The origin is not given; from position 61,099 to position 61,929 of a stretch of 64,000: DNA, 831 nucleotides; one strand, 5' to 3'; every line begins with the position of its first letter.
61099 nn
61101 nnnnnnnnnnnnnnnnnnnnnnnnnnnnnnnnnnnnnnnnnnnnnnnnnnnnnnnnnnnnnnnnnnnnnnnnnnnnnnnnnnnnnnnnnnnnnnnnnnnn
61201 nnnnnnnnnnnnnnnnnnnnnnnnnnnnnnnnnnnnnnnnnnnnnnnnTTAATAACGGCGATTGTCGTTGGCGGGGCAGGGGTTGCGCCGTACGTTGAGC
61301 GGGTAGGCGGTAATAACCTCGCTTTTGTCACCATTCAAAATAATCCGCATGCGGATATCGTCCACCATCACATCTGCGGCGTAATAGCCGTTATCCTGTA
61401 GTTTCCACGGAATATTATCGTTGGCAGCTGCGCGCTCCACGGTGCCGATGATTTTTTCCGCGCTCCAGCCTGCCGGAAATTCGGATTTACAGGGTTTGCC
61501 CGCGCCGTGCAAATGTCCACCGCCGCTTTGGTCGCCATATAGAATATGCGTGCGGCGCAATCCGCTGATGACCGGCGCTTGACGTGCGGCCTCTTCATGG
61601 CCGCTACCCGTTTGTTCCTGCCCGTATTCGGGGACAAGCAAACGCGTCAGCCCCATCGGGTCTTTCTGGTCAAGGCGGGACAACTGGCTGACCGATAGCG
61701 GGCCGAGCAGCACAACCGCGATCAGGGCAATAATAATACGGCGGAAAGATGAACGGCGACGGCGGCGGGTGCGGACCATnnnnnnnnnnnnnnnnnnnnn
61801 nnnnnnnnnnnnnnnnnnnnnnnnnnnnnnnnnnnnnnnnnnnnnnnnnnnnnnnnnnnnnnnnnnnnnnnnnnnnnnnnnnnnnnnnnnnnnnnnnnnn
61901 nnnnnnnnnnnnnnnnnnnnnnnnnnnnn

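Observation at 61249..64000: Unusual three-gene operon: SDR reductase fused to an intact NadR kinase domain, then NadR-like NMNAT with a dead kinase P-loop, then a membrane-anchored EndoU-like RNase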

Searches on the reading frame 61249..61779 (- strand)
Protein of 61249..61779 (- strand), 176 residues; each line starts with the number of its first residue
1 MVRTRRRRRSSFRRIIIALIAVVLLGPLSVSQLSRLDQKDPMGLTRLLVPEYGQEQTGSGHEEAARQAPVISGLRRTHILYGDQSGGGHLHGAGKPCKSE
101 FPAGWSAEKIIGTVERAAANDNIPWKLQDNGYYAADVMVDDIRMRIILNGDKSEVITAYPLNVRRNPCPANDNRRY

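Call 4: search_protein_families(library=pfam, proteins=[window:61249-61779:-], max_evalue=1)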
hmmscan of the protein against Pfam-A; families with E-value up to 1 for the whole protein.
window:61249-61779:- (176 aa): 2 families
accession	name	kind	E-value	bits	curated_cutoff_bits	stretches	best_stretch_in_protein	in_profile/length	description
PF14436.11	EndoU_bacteria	-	4.1e-12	47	25.3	1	51-162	27-129/129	Bacterial EndoU nuclease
PF13800.11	Sigma_reg_N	-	0.3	11.8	26.3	1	5-44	6-46/91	Sigma factor regulator N-terminal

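Call 5: search_protein_families(library=ncbifam, proteins=[window:61249-61779:-], max_evalue=0.1)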
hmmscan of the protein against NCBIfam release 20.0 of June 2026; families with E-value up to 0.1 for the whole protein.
window:61249-61779:- (176 aa): 0 families

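Call 12: find_homologous_proteins(query=window:61249-61779:-)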
Query window:61249-61779:- (176 aa): 357 proteins with E <= 0.001 among 474 candidates; the best 120 are listed.
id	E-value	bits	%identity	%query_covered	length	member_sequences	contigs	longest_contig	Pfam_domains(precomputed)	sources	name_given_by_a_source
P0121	3.0e-103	361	91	90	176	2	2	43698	PF14436.12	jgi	jgi:hypothetical protein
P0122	2.0e-101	355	88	90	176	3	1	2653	PF14436.12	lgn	-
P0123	9.1e-99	346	88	91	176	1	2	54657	PF14436.12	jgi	jgi:hypothetical protein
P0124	5.9e-85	301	77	92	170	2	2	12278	PF14436.12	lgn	-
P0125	3.3e-83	295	77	91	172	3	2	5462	PF14436.12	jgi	-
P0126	6.0e-79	282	75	92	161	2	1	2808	PF14436.12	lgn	-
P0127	3.6e-71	256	65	97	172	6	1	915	PF14436.12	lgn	-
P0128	1.5e-64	235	61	94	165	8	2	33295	PF14436.12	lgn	-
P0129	9.5e-63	229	60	95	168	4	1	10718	PF14436.12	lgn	-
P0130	5.4e-61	223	59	96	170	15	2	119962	PF14436.12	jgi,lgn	-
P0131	5.5e-60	220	59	94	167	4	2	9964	PF14436.12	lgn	-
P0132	7.1e-60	220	59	90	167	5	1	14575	PF14436.12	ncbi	-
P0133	1.1e-59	219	60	94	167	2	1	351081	PF14436.12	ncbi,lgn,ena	-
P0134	1.4e-59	219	58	95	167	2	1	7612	PF14436.12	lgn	-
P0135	9.4e-54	200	55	89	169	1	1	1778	PF14436.12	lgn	-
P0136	3.7e-48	181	58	82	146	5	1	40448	PF14436.12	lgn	-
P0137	4.1e-46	175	53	91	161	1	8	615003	PF14436.12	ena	-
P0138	2.4e-45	172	51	97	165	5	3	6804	PF14436.12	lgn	-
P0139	2.8e-43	165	49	95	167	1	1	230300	PF14436.12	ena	-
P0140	3.1e-43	165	47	95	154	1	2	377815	PF14436.12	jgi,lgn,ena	-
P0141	3.5e-43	165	52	91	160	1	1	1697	PF14436.12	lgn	-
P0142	5.9e-43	164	48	95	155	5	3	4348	PF14436.12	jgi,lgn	jgi:hypothetical protein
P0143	6.3e-43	164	50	89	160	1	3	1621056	PF14436.12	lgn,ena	-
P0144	8.5e-43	164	50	91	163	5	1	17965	PF14436.12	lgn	-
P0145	1.6e-42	163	50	93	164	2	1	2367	PF14436.12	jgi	-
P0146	1.8e-42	163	50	89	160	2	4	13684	PF14436.12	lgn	-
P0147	1.9e-42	163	48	97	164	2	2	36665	PF14436.12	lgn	-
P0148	2.3e-42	162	49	95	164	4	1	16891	PF14436.12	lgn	-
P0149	5.5e-42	161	50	89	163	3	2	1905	PF14436.12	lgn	-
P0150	2.4e-41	159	56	71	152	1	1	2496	PF14436.12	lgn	-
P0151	4.6e-41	158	58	65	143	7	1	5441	PF14436.12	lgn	-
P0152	1.1e-40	157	47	90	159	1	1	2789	PF14436.12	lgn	-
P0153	1.2e-40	157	62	61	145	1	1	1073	PF14436.12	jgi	jgi:hypothetical protein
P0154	1.2e-40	157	65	60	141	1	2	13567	PF14436.12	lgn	-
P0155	1.4e-40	157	60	64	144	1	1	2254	PF14436.12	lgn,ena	-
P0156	1.7e-40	156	61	62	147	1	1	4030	PF14436.12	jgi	jgi:hypothetical protein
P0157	1.8e-40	156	64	59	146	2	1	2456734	PF14436.12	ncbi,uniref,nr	ncbi:MAG: EndoU domain-containing protein [Micavibrio aeruginosavorus]|uniref:EndoU domain-containin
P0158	2.0e-40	156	63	59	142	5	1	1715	PF14436.12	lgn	-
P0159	2.1e-40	156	49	89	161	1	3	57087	PF14436.12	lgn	-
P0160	2.6e-40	156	54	69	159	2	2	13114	PF14436.12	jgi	jgi:hypothetical protein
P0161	4.5e-40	155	61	61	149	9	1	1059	PF14436.12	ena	-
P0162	4.7e-40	155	63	61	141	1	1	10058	PF14436.12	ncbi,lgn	-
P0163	4.9e-40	155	47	94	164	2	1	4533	PF14436.12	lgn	-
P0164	8.8e-40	154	63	59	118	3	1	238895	PF14436.12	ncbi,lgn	-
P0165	1.3e-39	154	58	63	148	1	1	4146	PF14436.12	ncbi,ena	-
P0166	1.5e-39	153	57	67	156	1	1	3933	PF14436.12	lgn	-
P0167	1.7e-39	153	56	69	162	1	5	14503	PF14436.12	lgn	-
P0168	1.8e-39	153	58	61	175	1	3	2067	PF14436.12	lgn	-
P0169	2.0e-39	153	61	60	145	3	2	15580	PF14436.12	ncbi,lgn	-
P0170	2.1e-39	153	51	82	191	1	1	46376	PF14436.12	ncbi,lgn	ncbi:MAG: EndoU domain-containing protein [Pseudomonadota bacterium]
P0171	2.1e-39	153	54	72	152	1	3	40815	PF14436.12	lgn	-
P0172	2.2e-39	153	48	87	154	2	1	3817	PF14436.12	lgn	-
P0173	2.3e-39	153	48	87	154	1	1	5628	PF14436.12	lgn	-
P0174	2.5e-39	153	53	72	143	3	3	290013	PF14436.12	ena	-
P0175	2.7e-39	152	62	59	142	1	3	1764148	PF14436.12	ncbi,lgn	-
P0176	3.8e-39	152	52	72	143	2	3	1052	PF14436.12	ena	-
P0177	4.6e-39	152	61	59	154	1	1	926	PF14436.12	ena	-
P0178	5.9e-39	151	58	61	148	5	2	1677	PF14436.12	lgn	-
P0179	7.0e-39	151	61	59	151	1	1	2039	PF14436.12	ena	-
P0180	8.1e-39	151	46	91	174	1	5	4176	PF14436.12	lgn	-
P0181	8.8e-39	151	46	92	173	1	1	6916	PF14436.12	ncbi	-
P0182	1.1e-38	150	63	59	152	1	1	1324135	PF14436.12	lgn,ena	-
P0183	1.2e-38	150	46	88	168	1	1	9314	PF14436.12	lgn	-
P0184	1.3e-38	150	53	69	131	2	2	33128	PF14436.12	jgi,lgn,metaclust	metaclust:\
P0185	2.0e-38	150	61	59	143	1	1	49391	PF14436.12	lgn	-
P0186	2.9e-38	149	55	69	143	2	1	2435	PF14436.12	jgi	jgi:hypothetical protein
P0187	3.0e-38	149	48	80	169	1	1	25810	PF14436.12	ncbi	ncbi:MAG: EndoU domain-containing protein [Pseudomonadota bacterium]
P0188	3.2e-38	149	52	73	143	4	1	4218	PF14436.12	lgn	-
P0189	3.5e-38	149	45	94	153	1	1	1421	PF14436.12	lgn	-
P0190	3.7e-38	149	54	66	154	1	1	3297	PF14436.12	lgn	-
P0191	4.4e-38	149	58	62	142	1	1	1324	PF14436.12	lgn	-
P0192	4.8e-38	148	53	68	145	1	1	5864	PF14436.12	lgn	-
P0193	5.3e-38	148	61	61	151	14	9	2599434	PF14436.12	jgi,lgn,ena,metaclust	jgi:hypothetical protein|metaclust:\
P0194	5.5e-38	148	50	90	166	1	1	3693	PF14436.12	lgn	-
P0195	5.7e-38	148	58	60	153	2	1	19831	PF14436.12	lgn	-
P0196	6.6e-38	148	58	65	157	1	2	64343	PF14436.12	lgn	-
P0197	6.8e-38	148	52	69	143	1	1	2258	PF14436.12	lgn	-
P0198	7.0e-38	148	58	59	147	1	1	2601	PF14436.12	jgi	jgi:filamentous hemagglutinin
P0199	1.1e-37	147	48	91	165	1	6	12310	PF14436.12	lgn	-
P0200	1.2e-37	147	44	91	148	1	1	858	PF14436.12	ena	-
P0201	1.2e-37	147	59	60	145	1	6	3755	PF14436.12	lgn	-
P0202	1.2e-37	147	65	55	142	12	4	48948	PF14436.12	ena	-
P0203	1.3e-37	147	60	62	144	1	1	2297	PF14436.12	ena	-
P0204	1.4e-37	147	55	70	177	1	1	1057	PF14436.12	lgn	-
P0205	1.6e-37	147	52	72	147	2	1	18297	PF14436.12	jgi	-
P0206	1.7e-37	147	61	59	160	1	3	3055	PF14436.12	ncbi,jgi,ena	-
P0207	1.8e-37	147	60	61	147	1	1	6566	PF14436.12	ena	-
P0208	1.9e-37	147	58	59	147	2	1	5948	PF14436.12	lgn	-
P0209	2.0e-37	146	49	89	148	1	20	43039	PF14436.12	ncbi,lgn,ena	-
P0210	2.1e-37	146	58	65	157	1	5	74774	PF14436.12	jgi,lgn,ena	-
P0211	2.1e-37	146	60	59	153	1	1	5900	PF14436.12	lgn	-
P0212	2.5e-37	146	61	59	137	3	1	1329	PF14436.12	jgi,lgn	jgi:filamentous hemagglutinin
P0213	2.7e-37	146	53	63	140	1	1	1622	PF14436.12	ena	-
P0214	3.0e-37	146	45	97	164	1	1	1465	PF14436.12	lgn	-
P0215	3.1e-37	146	44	94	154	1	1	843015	PF14436.12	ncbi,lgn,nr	ncbi:MAG: EndoU domain-containing protein [Micavibrio sp.]|nr:EndoU domain-containing protein [Micav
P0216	3.4e-37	146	59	59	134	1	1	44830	PF14436.12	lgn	-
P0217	3.8e-37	146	57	60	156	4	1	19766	PF14436.12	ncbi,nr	ncbi:MAG: EndoU domain-containing protein [Alphaproteobacteria bacterium]|nr:EndoU domain-containing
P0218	4.0e-37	145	50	69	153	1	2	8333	PF14436.12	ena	-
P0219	4.3e-37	145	52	70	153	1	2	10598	PF14436.12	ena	-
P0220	4.5e-37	145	56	61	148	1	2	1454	PF14436.12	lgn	-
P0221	5.4e-37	145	60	59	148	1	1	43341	PF14436.12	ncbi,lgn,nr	ncbi:MAG: RhsD protein [Alphaproteobacteria bacterium]|nr:RhsD protein [Alphaproteobacteria bacteriu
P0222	5.5e-37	145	48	90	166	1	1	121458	PF14436.12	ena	-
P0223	5.5e-37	145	46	94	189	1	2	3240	PF14436.12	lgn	-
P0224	6.5e-37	145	55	66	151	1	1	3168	PF14436.12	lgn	-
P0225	7.0e-37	145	60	60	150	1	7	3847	PF14436.12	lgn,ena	-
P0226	7.2e-37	145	54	69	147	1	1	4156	PF14436.12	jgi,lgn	jgi:hypothetical protein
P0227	7.9e-37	144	53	72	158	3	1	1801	PF14436.12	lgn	-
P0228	7.9e-37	144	60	60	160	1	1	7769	PF14436.12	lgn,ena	-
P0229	8.1e-37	144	51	77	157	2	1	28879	PF14436.12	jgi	jgi:hypothetical protein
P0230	9.1e-37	144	61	59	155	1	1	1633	PF14436.12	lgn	-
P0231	9.1e-37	144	45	95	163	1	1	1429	PF14436.12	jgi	jgi:hypothetical protein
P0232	9.9e-37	144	59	58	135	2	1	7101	PF14436.12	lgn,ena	-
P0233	1.1e-36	144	56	68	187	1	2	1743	PF14436.12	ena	-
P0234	1.1e-36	144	56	63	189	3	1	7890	PF14436.12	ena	-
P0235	1.2e-36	144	61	59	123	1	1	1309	PF14436.12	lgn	-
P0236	1.4e-36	144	57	64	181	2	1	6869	PF14436.12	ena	-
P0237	1.8e-36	143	42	93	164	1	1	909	PF14436.12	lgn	-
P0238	1.8e-36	143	63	55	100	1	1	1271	PF14436.12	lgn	-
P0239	1.9e-36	143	50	75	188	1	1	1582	PF14436.12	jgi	-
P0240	2.0e-36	143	62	56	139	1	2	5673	PF14436.12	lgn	-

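Call 13: find_encoding_contigs(protein=P0133, flank=8000, max_places=2)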
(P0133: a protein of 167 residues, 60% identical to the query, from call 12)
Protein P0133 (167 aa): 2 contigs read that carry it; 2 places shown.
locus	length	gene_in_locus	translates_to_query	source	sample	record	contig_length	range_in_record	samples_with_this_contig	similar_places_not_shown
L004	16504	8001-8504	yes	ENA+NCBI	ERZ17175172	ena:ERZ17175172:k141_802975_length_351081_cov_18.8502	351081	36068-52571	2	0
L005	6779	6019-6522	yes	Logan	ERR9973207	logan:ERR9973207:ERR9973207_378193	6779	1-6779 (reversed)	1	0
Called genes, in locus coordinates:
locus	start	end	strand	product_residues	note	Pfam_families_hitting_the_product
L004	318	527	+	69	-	-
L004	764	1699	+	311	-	PF08240:ADH_N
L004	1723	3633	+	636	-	PF13522:GATase_6, PF13537:GATase_7, PF00733:Asn_synthase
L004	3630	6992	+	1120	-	PF00501:AMP-binding, PF13193:AMP-binding_C, PF00550:PP-binding (weak), PF01370:Epimerase (weak), PF07993:NAD_binding_4, PF13521:AAA_28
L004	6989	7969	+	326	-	-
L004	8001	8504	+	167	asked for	PF14436:EndoU_bacteria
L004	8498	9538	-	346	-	PF04055:Radical_SAM, PF12544:LAM_C (weak)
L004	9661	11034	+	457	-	PF00919:UPF0004, PF04055:Radical_SAM, PF18693:TRAM_2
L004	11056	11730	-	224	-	PF12796:Ank_2 (weak), PF24521:Ank_KRIT1 (weak), PF13606:Ank_3 (faint), PF13857:Ank_5 (weak), PF12796:Ank_2, PF13637:Ank_4, PF00023:Ank (weak)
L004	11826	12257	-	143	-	PF01741:MscL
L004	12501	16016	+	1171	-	-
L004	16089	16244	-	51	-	PF08085:Entericidin (weak)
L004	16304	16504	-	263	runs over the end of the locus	PF13801:Metal_resist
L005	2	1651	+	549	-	?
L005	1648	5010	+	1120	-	PF00501:AMP-binding, PF13193:AMP-binding_C, PF00550:PP-binding (weak), PF01370:Epimerase (weak), PF07993:NAD_binding_4, PF13521:AAA_28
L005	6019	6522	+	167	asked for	PF14436:EndoU_bacteria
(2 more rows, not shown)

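Call 14: find_encoding_contigs(protein=P0143, flank=8000, max_places=2)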
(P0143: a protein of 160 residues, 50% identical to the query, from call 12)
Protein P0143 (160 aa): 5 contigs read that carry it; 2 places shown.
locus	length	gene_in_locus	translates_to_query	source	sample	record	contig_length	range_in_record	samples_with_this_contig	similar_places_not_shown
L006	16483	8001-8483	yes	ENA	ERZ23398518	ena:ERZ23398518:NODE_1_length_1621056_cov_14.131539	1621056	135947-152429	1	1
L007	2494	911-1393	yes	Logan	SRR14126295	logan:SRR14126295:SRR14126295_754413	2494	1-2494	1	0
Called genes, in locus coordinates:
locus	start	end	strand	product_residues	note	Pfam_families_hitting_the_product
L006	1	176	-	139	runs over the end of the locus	PF02566:OsmC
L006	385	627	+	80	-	-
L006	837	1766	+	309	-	PF08240:ADH_N, PF00107:ADH_zinc_N (faint)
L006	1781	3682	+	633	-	PF13522:GATase_6, PF13537:GATase_7, PF00733:Asn_synthase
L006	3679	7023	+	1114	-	PF00501:AMP-binding, PF13193:AMP-binding_C, PF00550:PP-binding (faint), PF01370:Epimerase (weak), PF07993:NAD_binding_4, PF13521:AAA_28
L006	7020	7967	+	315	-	PF13521:AAA_28 (faint)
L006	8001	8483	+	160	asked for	PF14436:EndoU_bacteria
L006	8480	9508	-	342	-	PF04055:Radical_SAM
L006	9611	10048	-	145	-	PF01741:MscL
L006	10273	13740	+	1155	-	-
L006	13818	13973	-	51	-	PF08085:Entericidin (weak)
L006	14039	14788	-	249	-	PF13801:Metal_resist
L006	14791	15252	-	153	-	-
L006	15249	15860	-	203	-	PF07638:Sigma70_ECF (faint), PF04542:Sigma70_r2, PF08281:Sigma70_r4_2, PF04545:Sigma70_r4, PF22233:PhyR_sigma-like (weak)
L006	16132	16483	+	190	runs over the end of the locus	PF11304:DUF3106 (faint)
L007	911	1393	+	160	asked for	PF14436:EndoU_bacteria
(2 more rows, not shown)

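Call 15: find_encoding_contigs(protein=P0157, flank=8000, max_places=2)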
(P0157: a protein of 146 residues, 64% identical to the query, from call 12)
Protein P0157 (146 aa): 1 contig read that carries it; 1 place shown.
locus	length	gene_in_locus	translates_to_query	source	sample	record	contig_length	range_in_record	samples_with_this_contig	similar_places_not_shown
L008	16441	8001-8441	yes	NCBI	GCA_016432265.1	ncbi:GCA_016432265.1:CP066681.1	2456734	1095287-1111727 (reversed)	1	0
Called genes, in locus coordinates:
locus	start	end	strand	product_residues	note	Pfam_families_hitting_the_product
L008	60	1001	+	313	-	PF22645:GKRP_SIS_N, PF01380:SIS (weak)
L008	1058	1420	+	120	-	-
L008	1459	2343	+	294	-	-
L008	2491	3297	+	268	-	PF13444:Acetyltransf_5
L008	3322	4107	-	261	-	PF00378:ECH_1, PF16113:ECH_2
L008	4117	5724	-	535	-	PF03255:ACCA (weak), PF01039:Carboxyl_trans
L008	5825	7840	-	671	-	PF00004:AAA, PF17862:AAA_lid_3, PF01434:Peptidase_M41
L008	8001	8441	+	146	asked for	PF14436:EndoU_bacteria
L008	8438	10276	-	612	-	PF13555:AAA_29 (faint), PF00005:ABC_tran, PF05729:NACHT (faint), PF13304:AAA_21 (faint), PF13401:AAA_22 (faint), PF00005:ABC_tran, PF02463:SMC_N (weak), PF16326:ABC_tran_CTD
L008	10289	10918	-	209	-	PF14681:UPRTase, PF00156:Pribosyltran (weak)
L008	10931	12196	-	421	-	PF12471:GTP_CH_N, PF00925:GTP_cyclohydro2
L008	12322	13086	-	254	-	-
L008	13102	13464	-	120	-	-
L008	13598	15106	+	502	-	PF00171:Aldedh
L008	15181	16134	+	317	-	-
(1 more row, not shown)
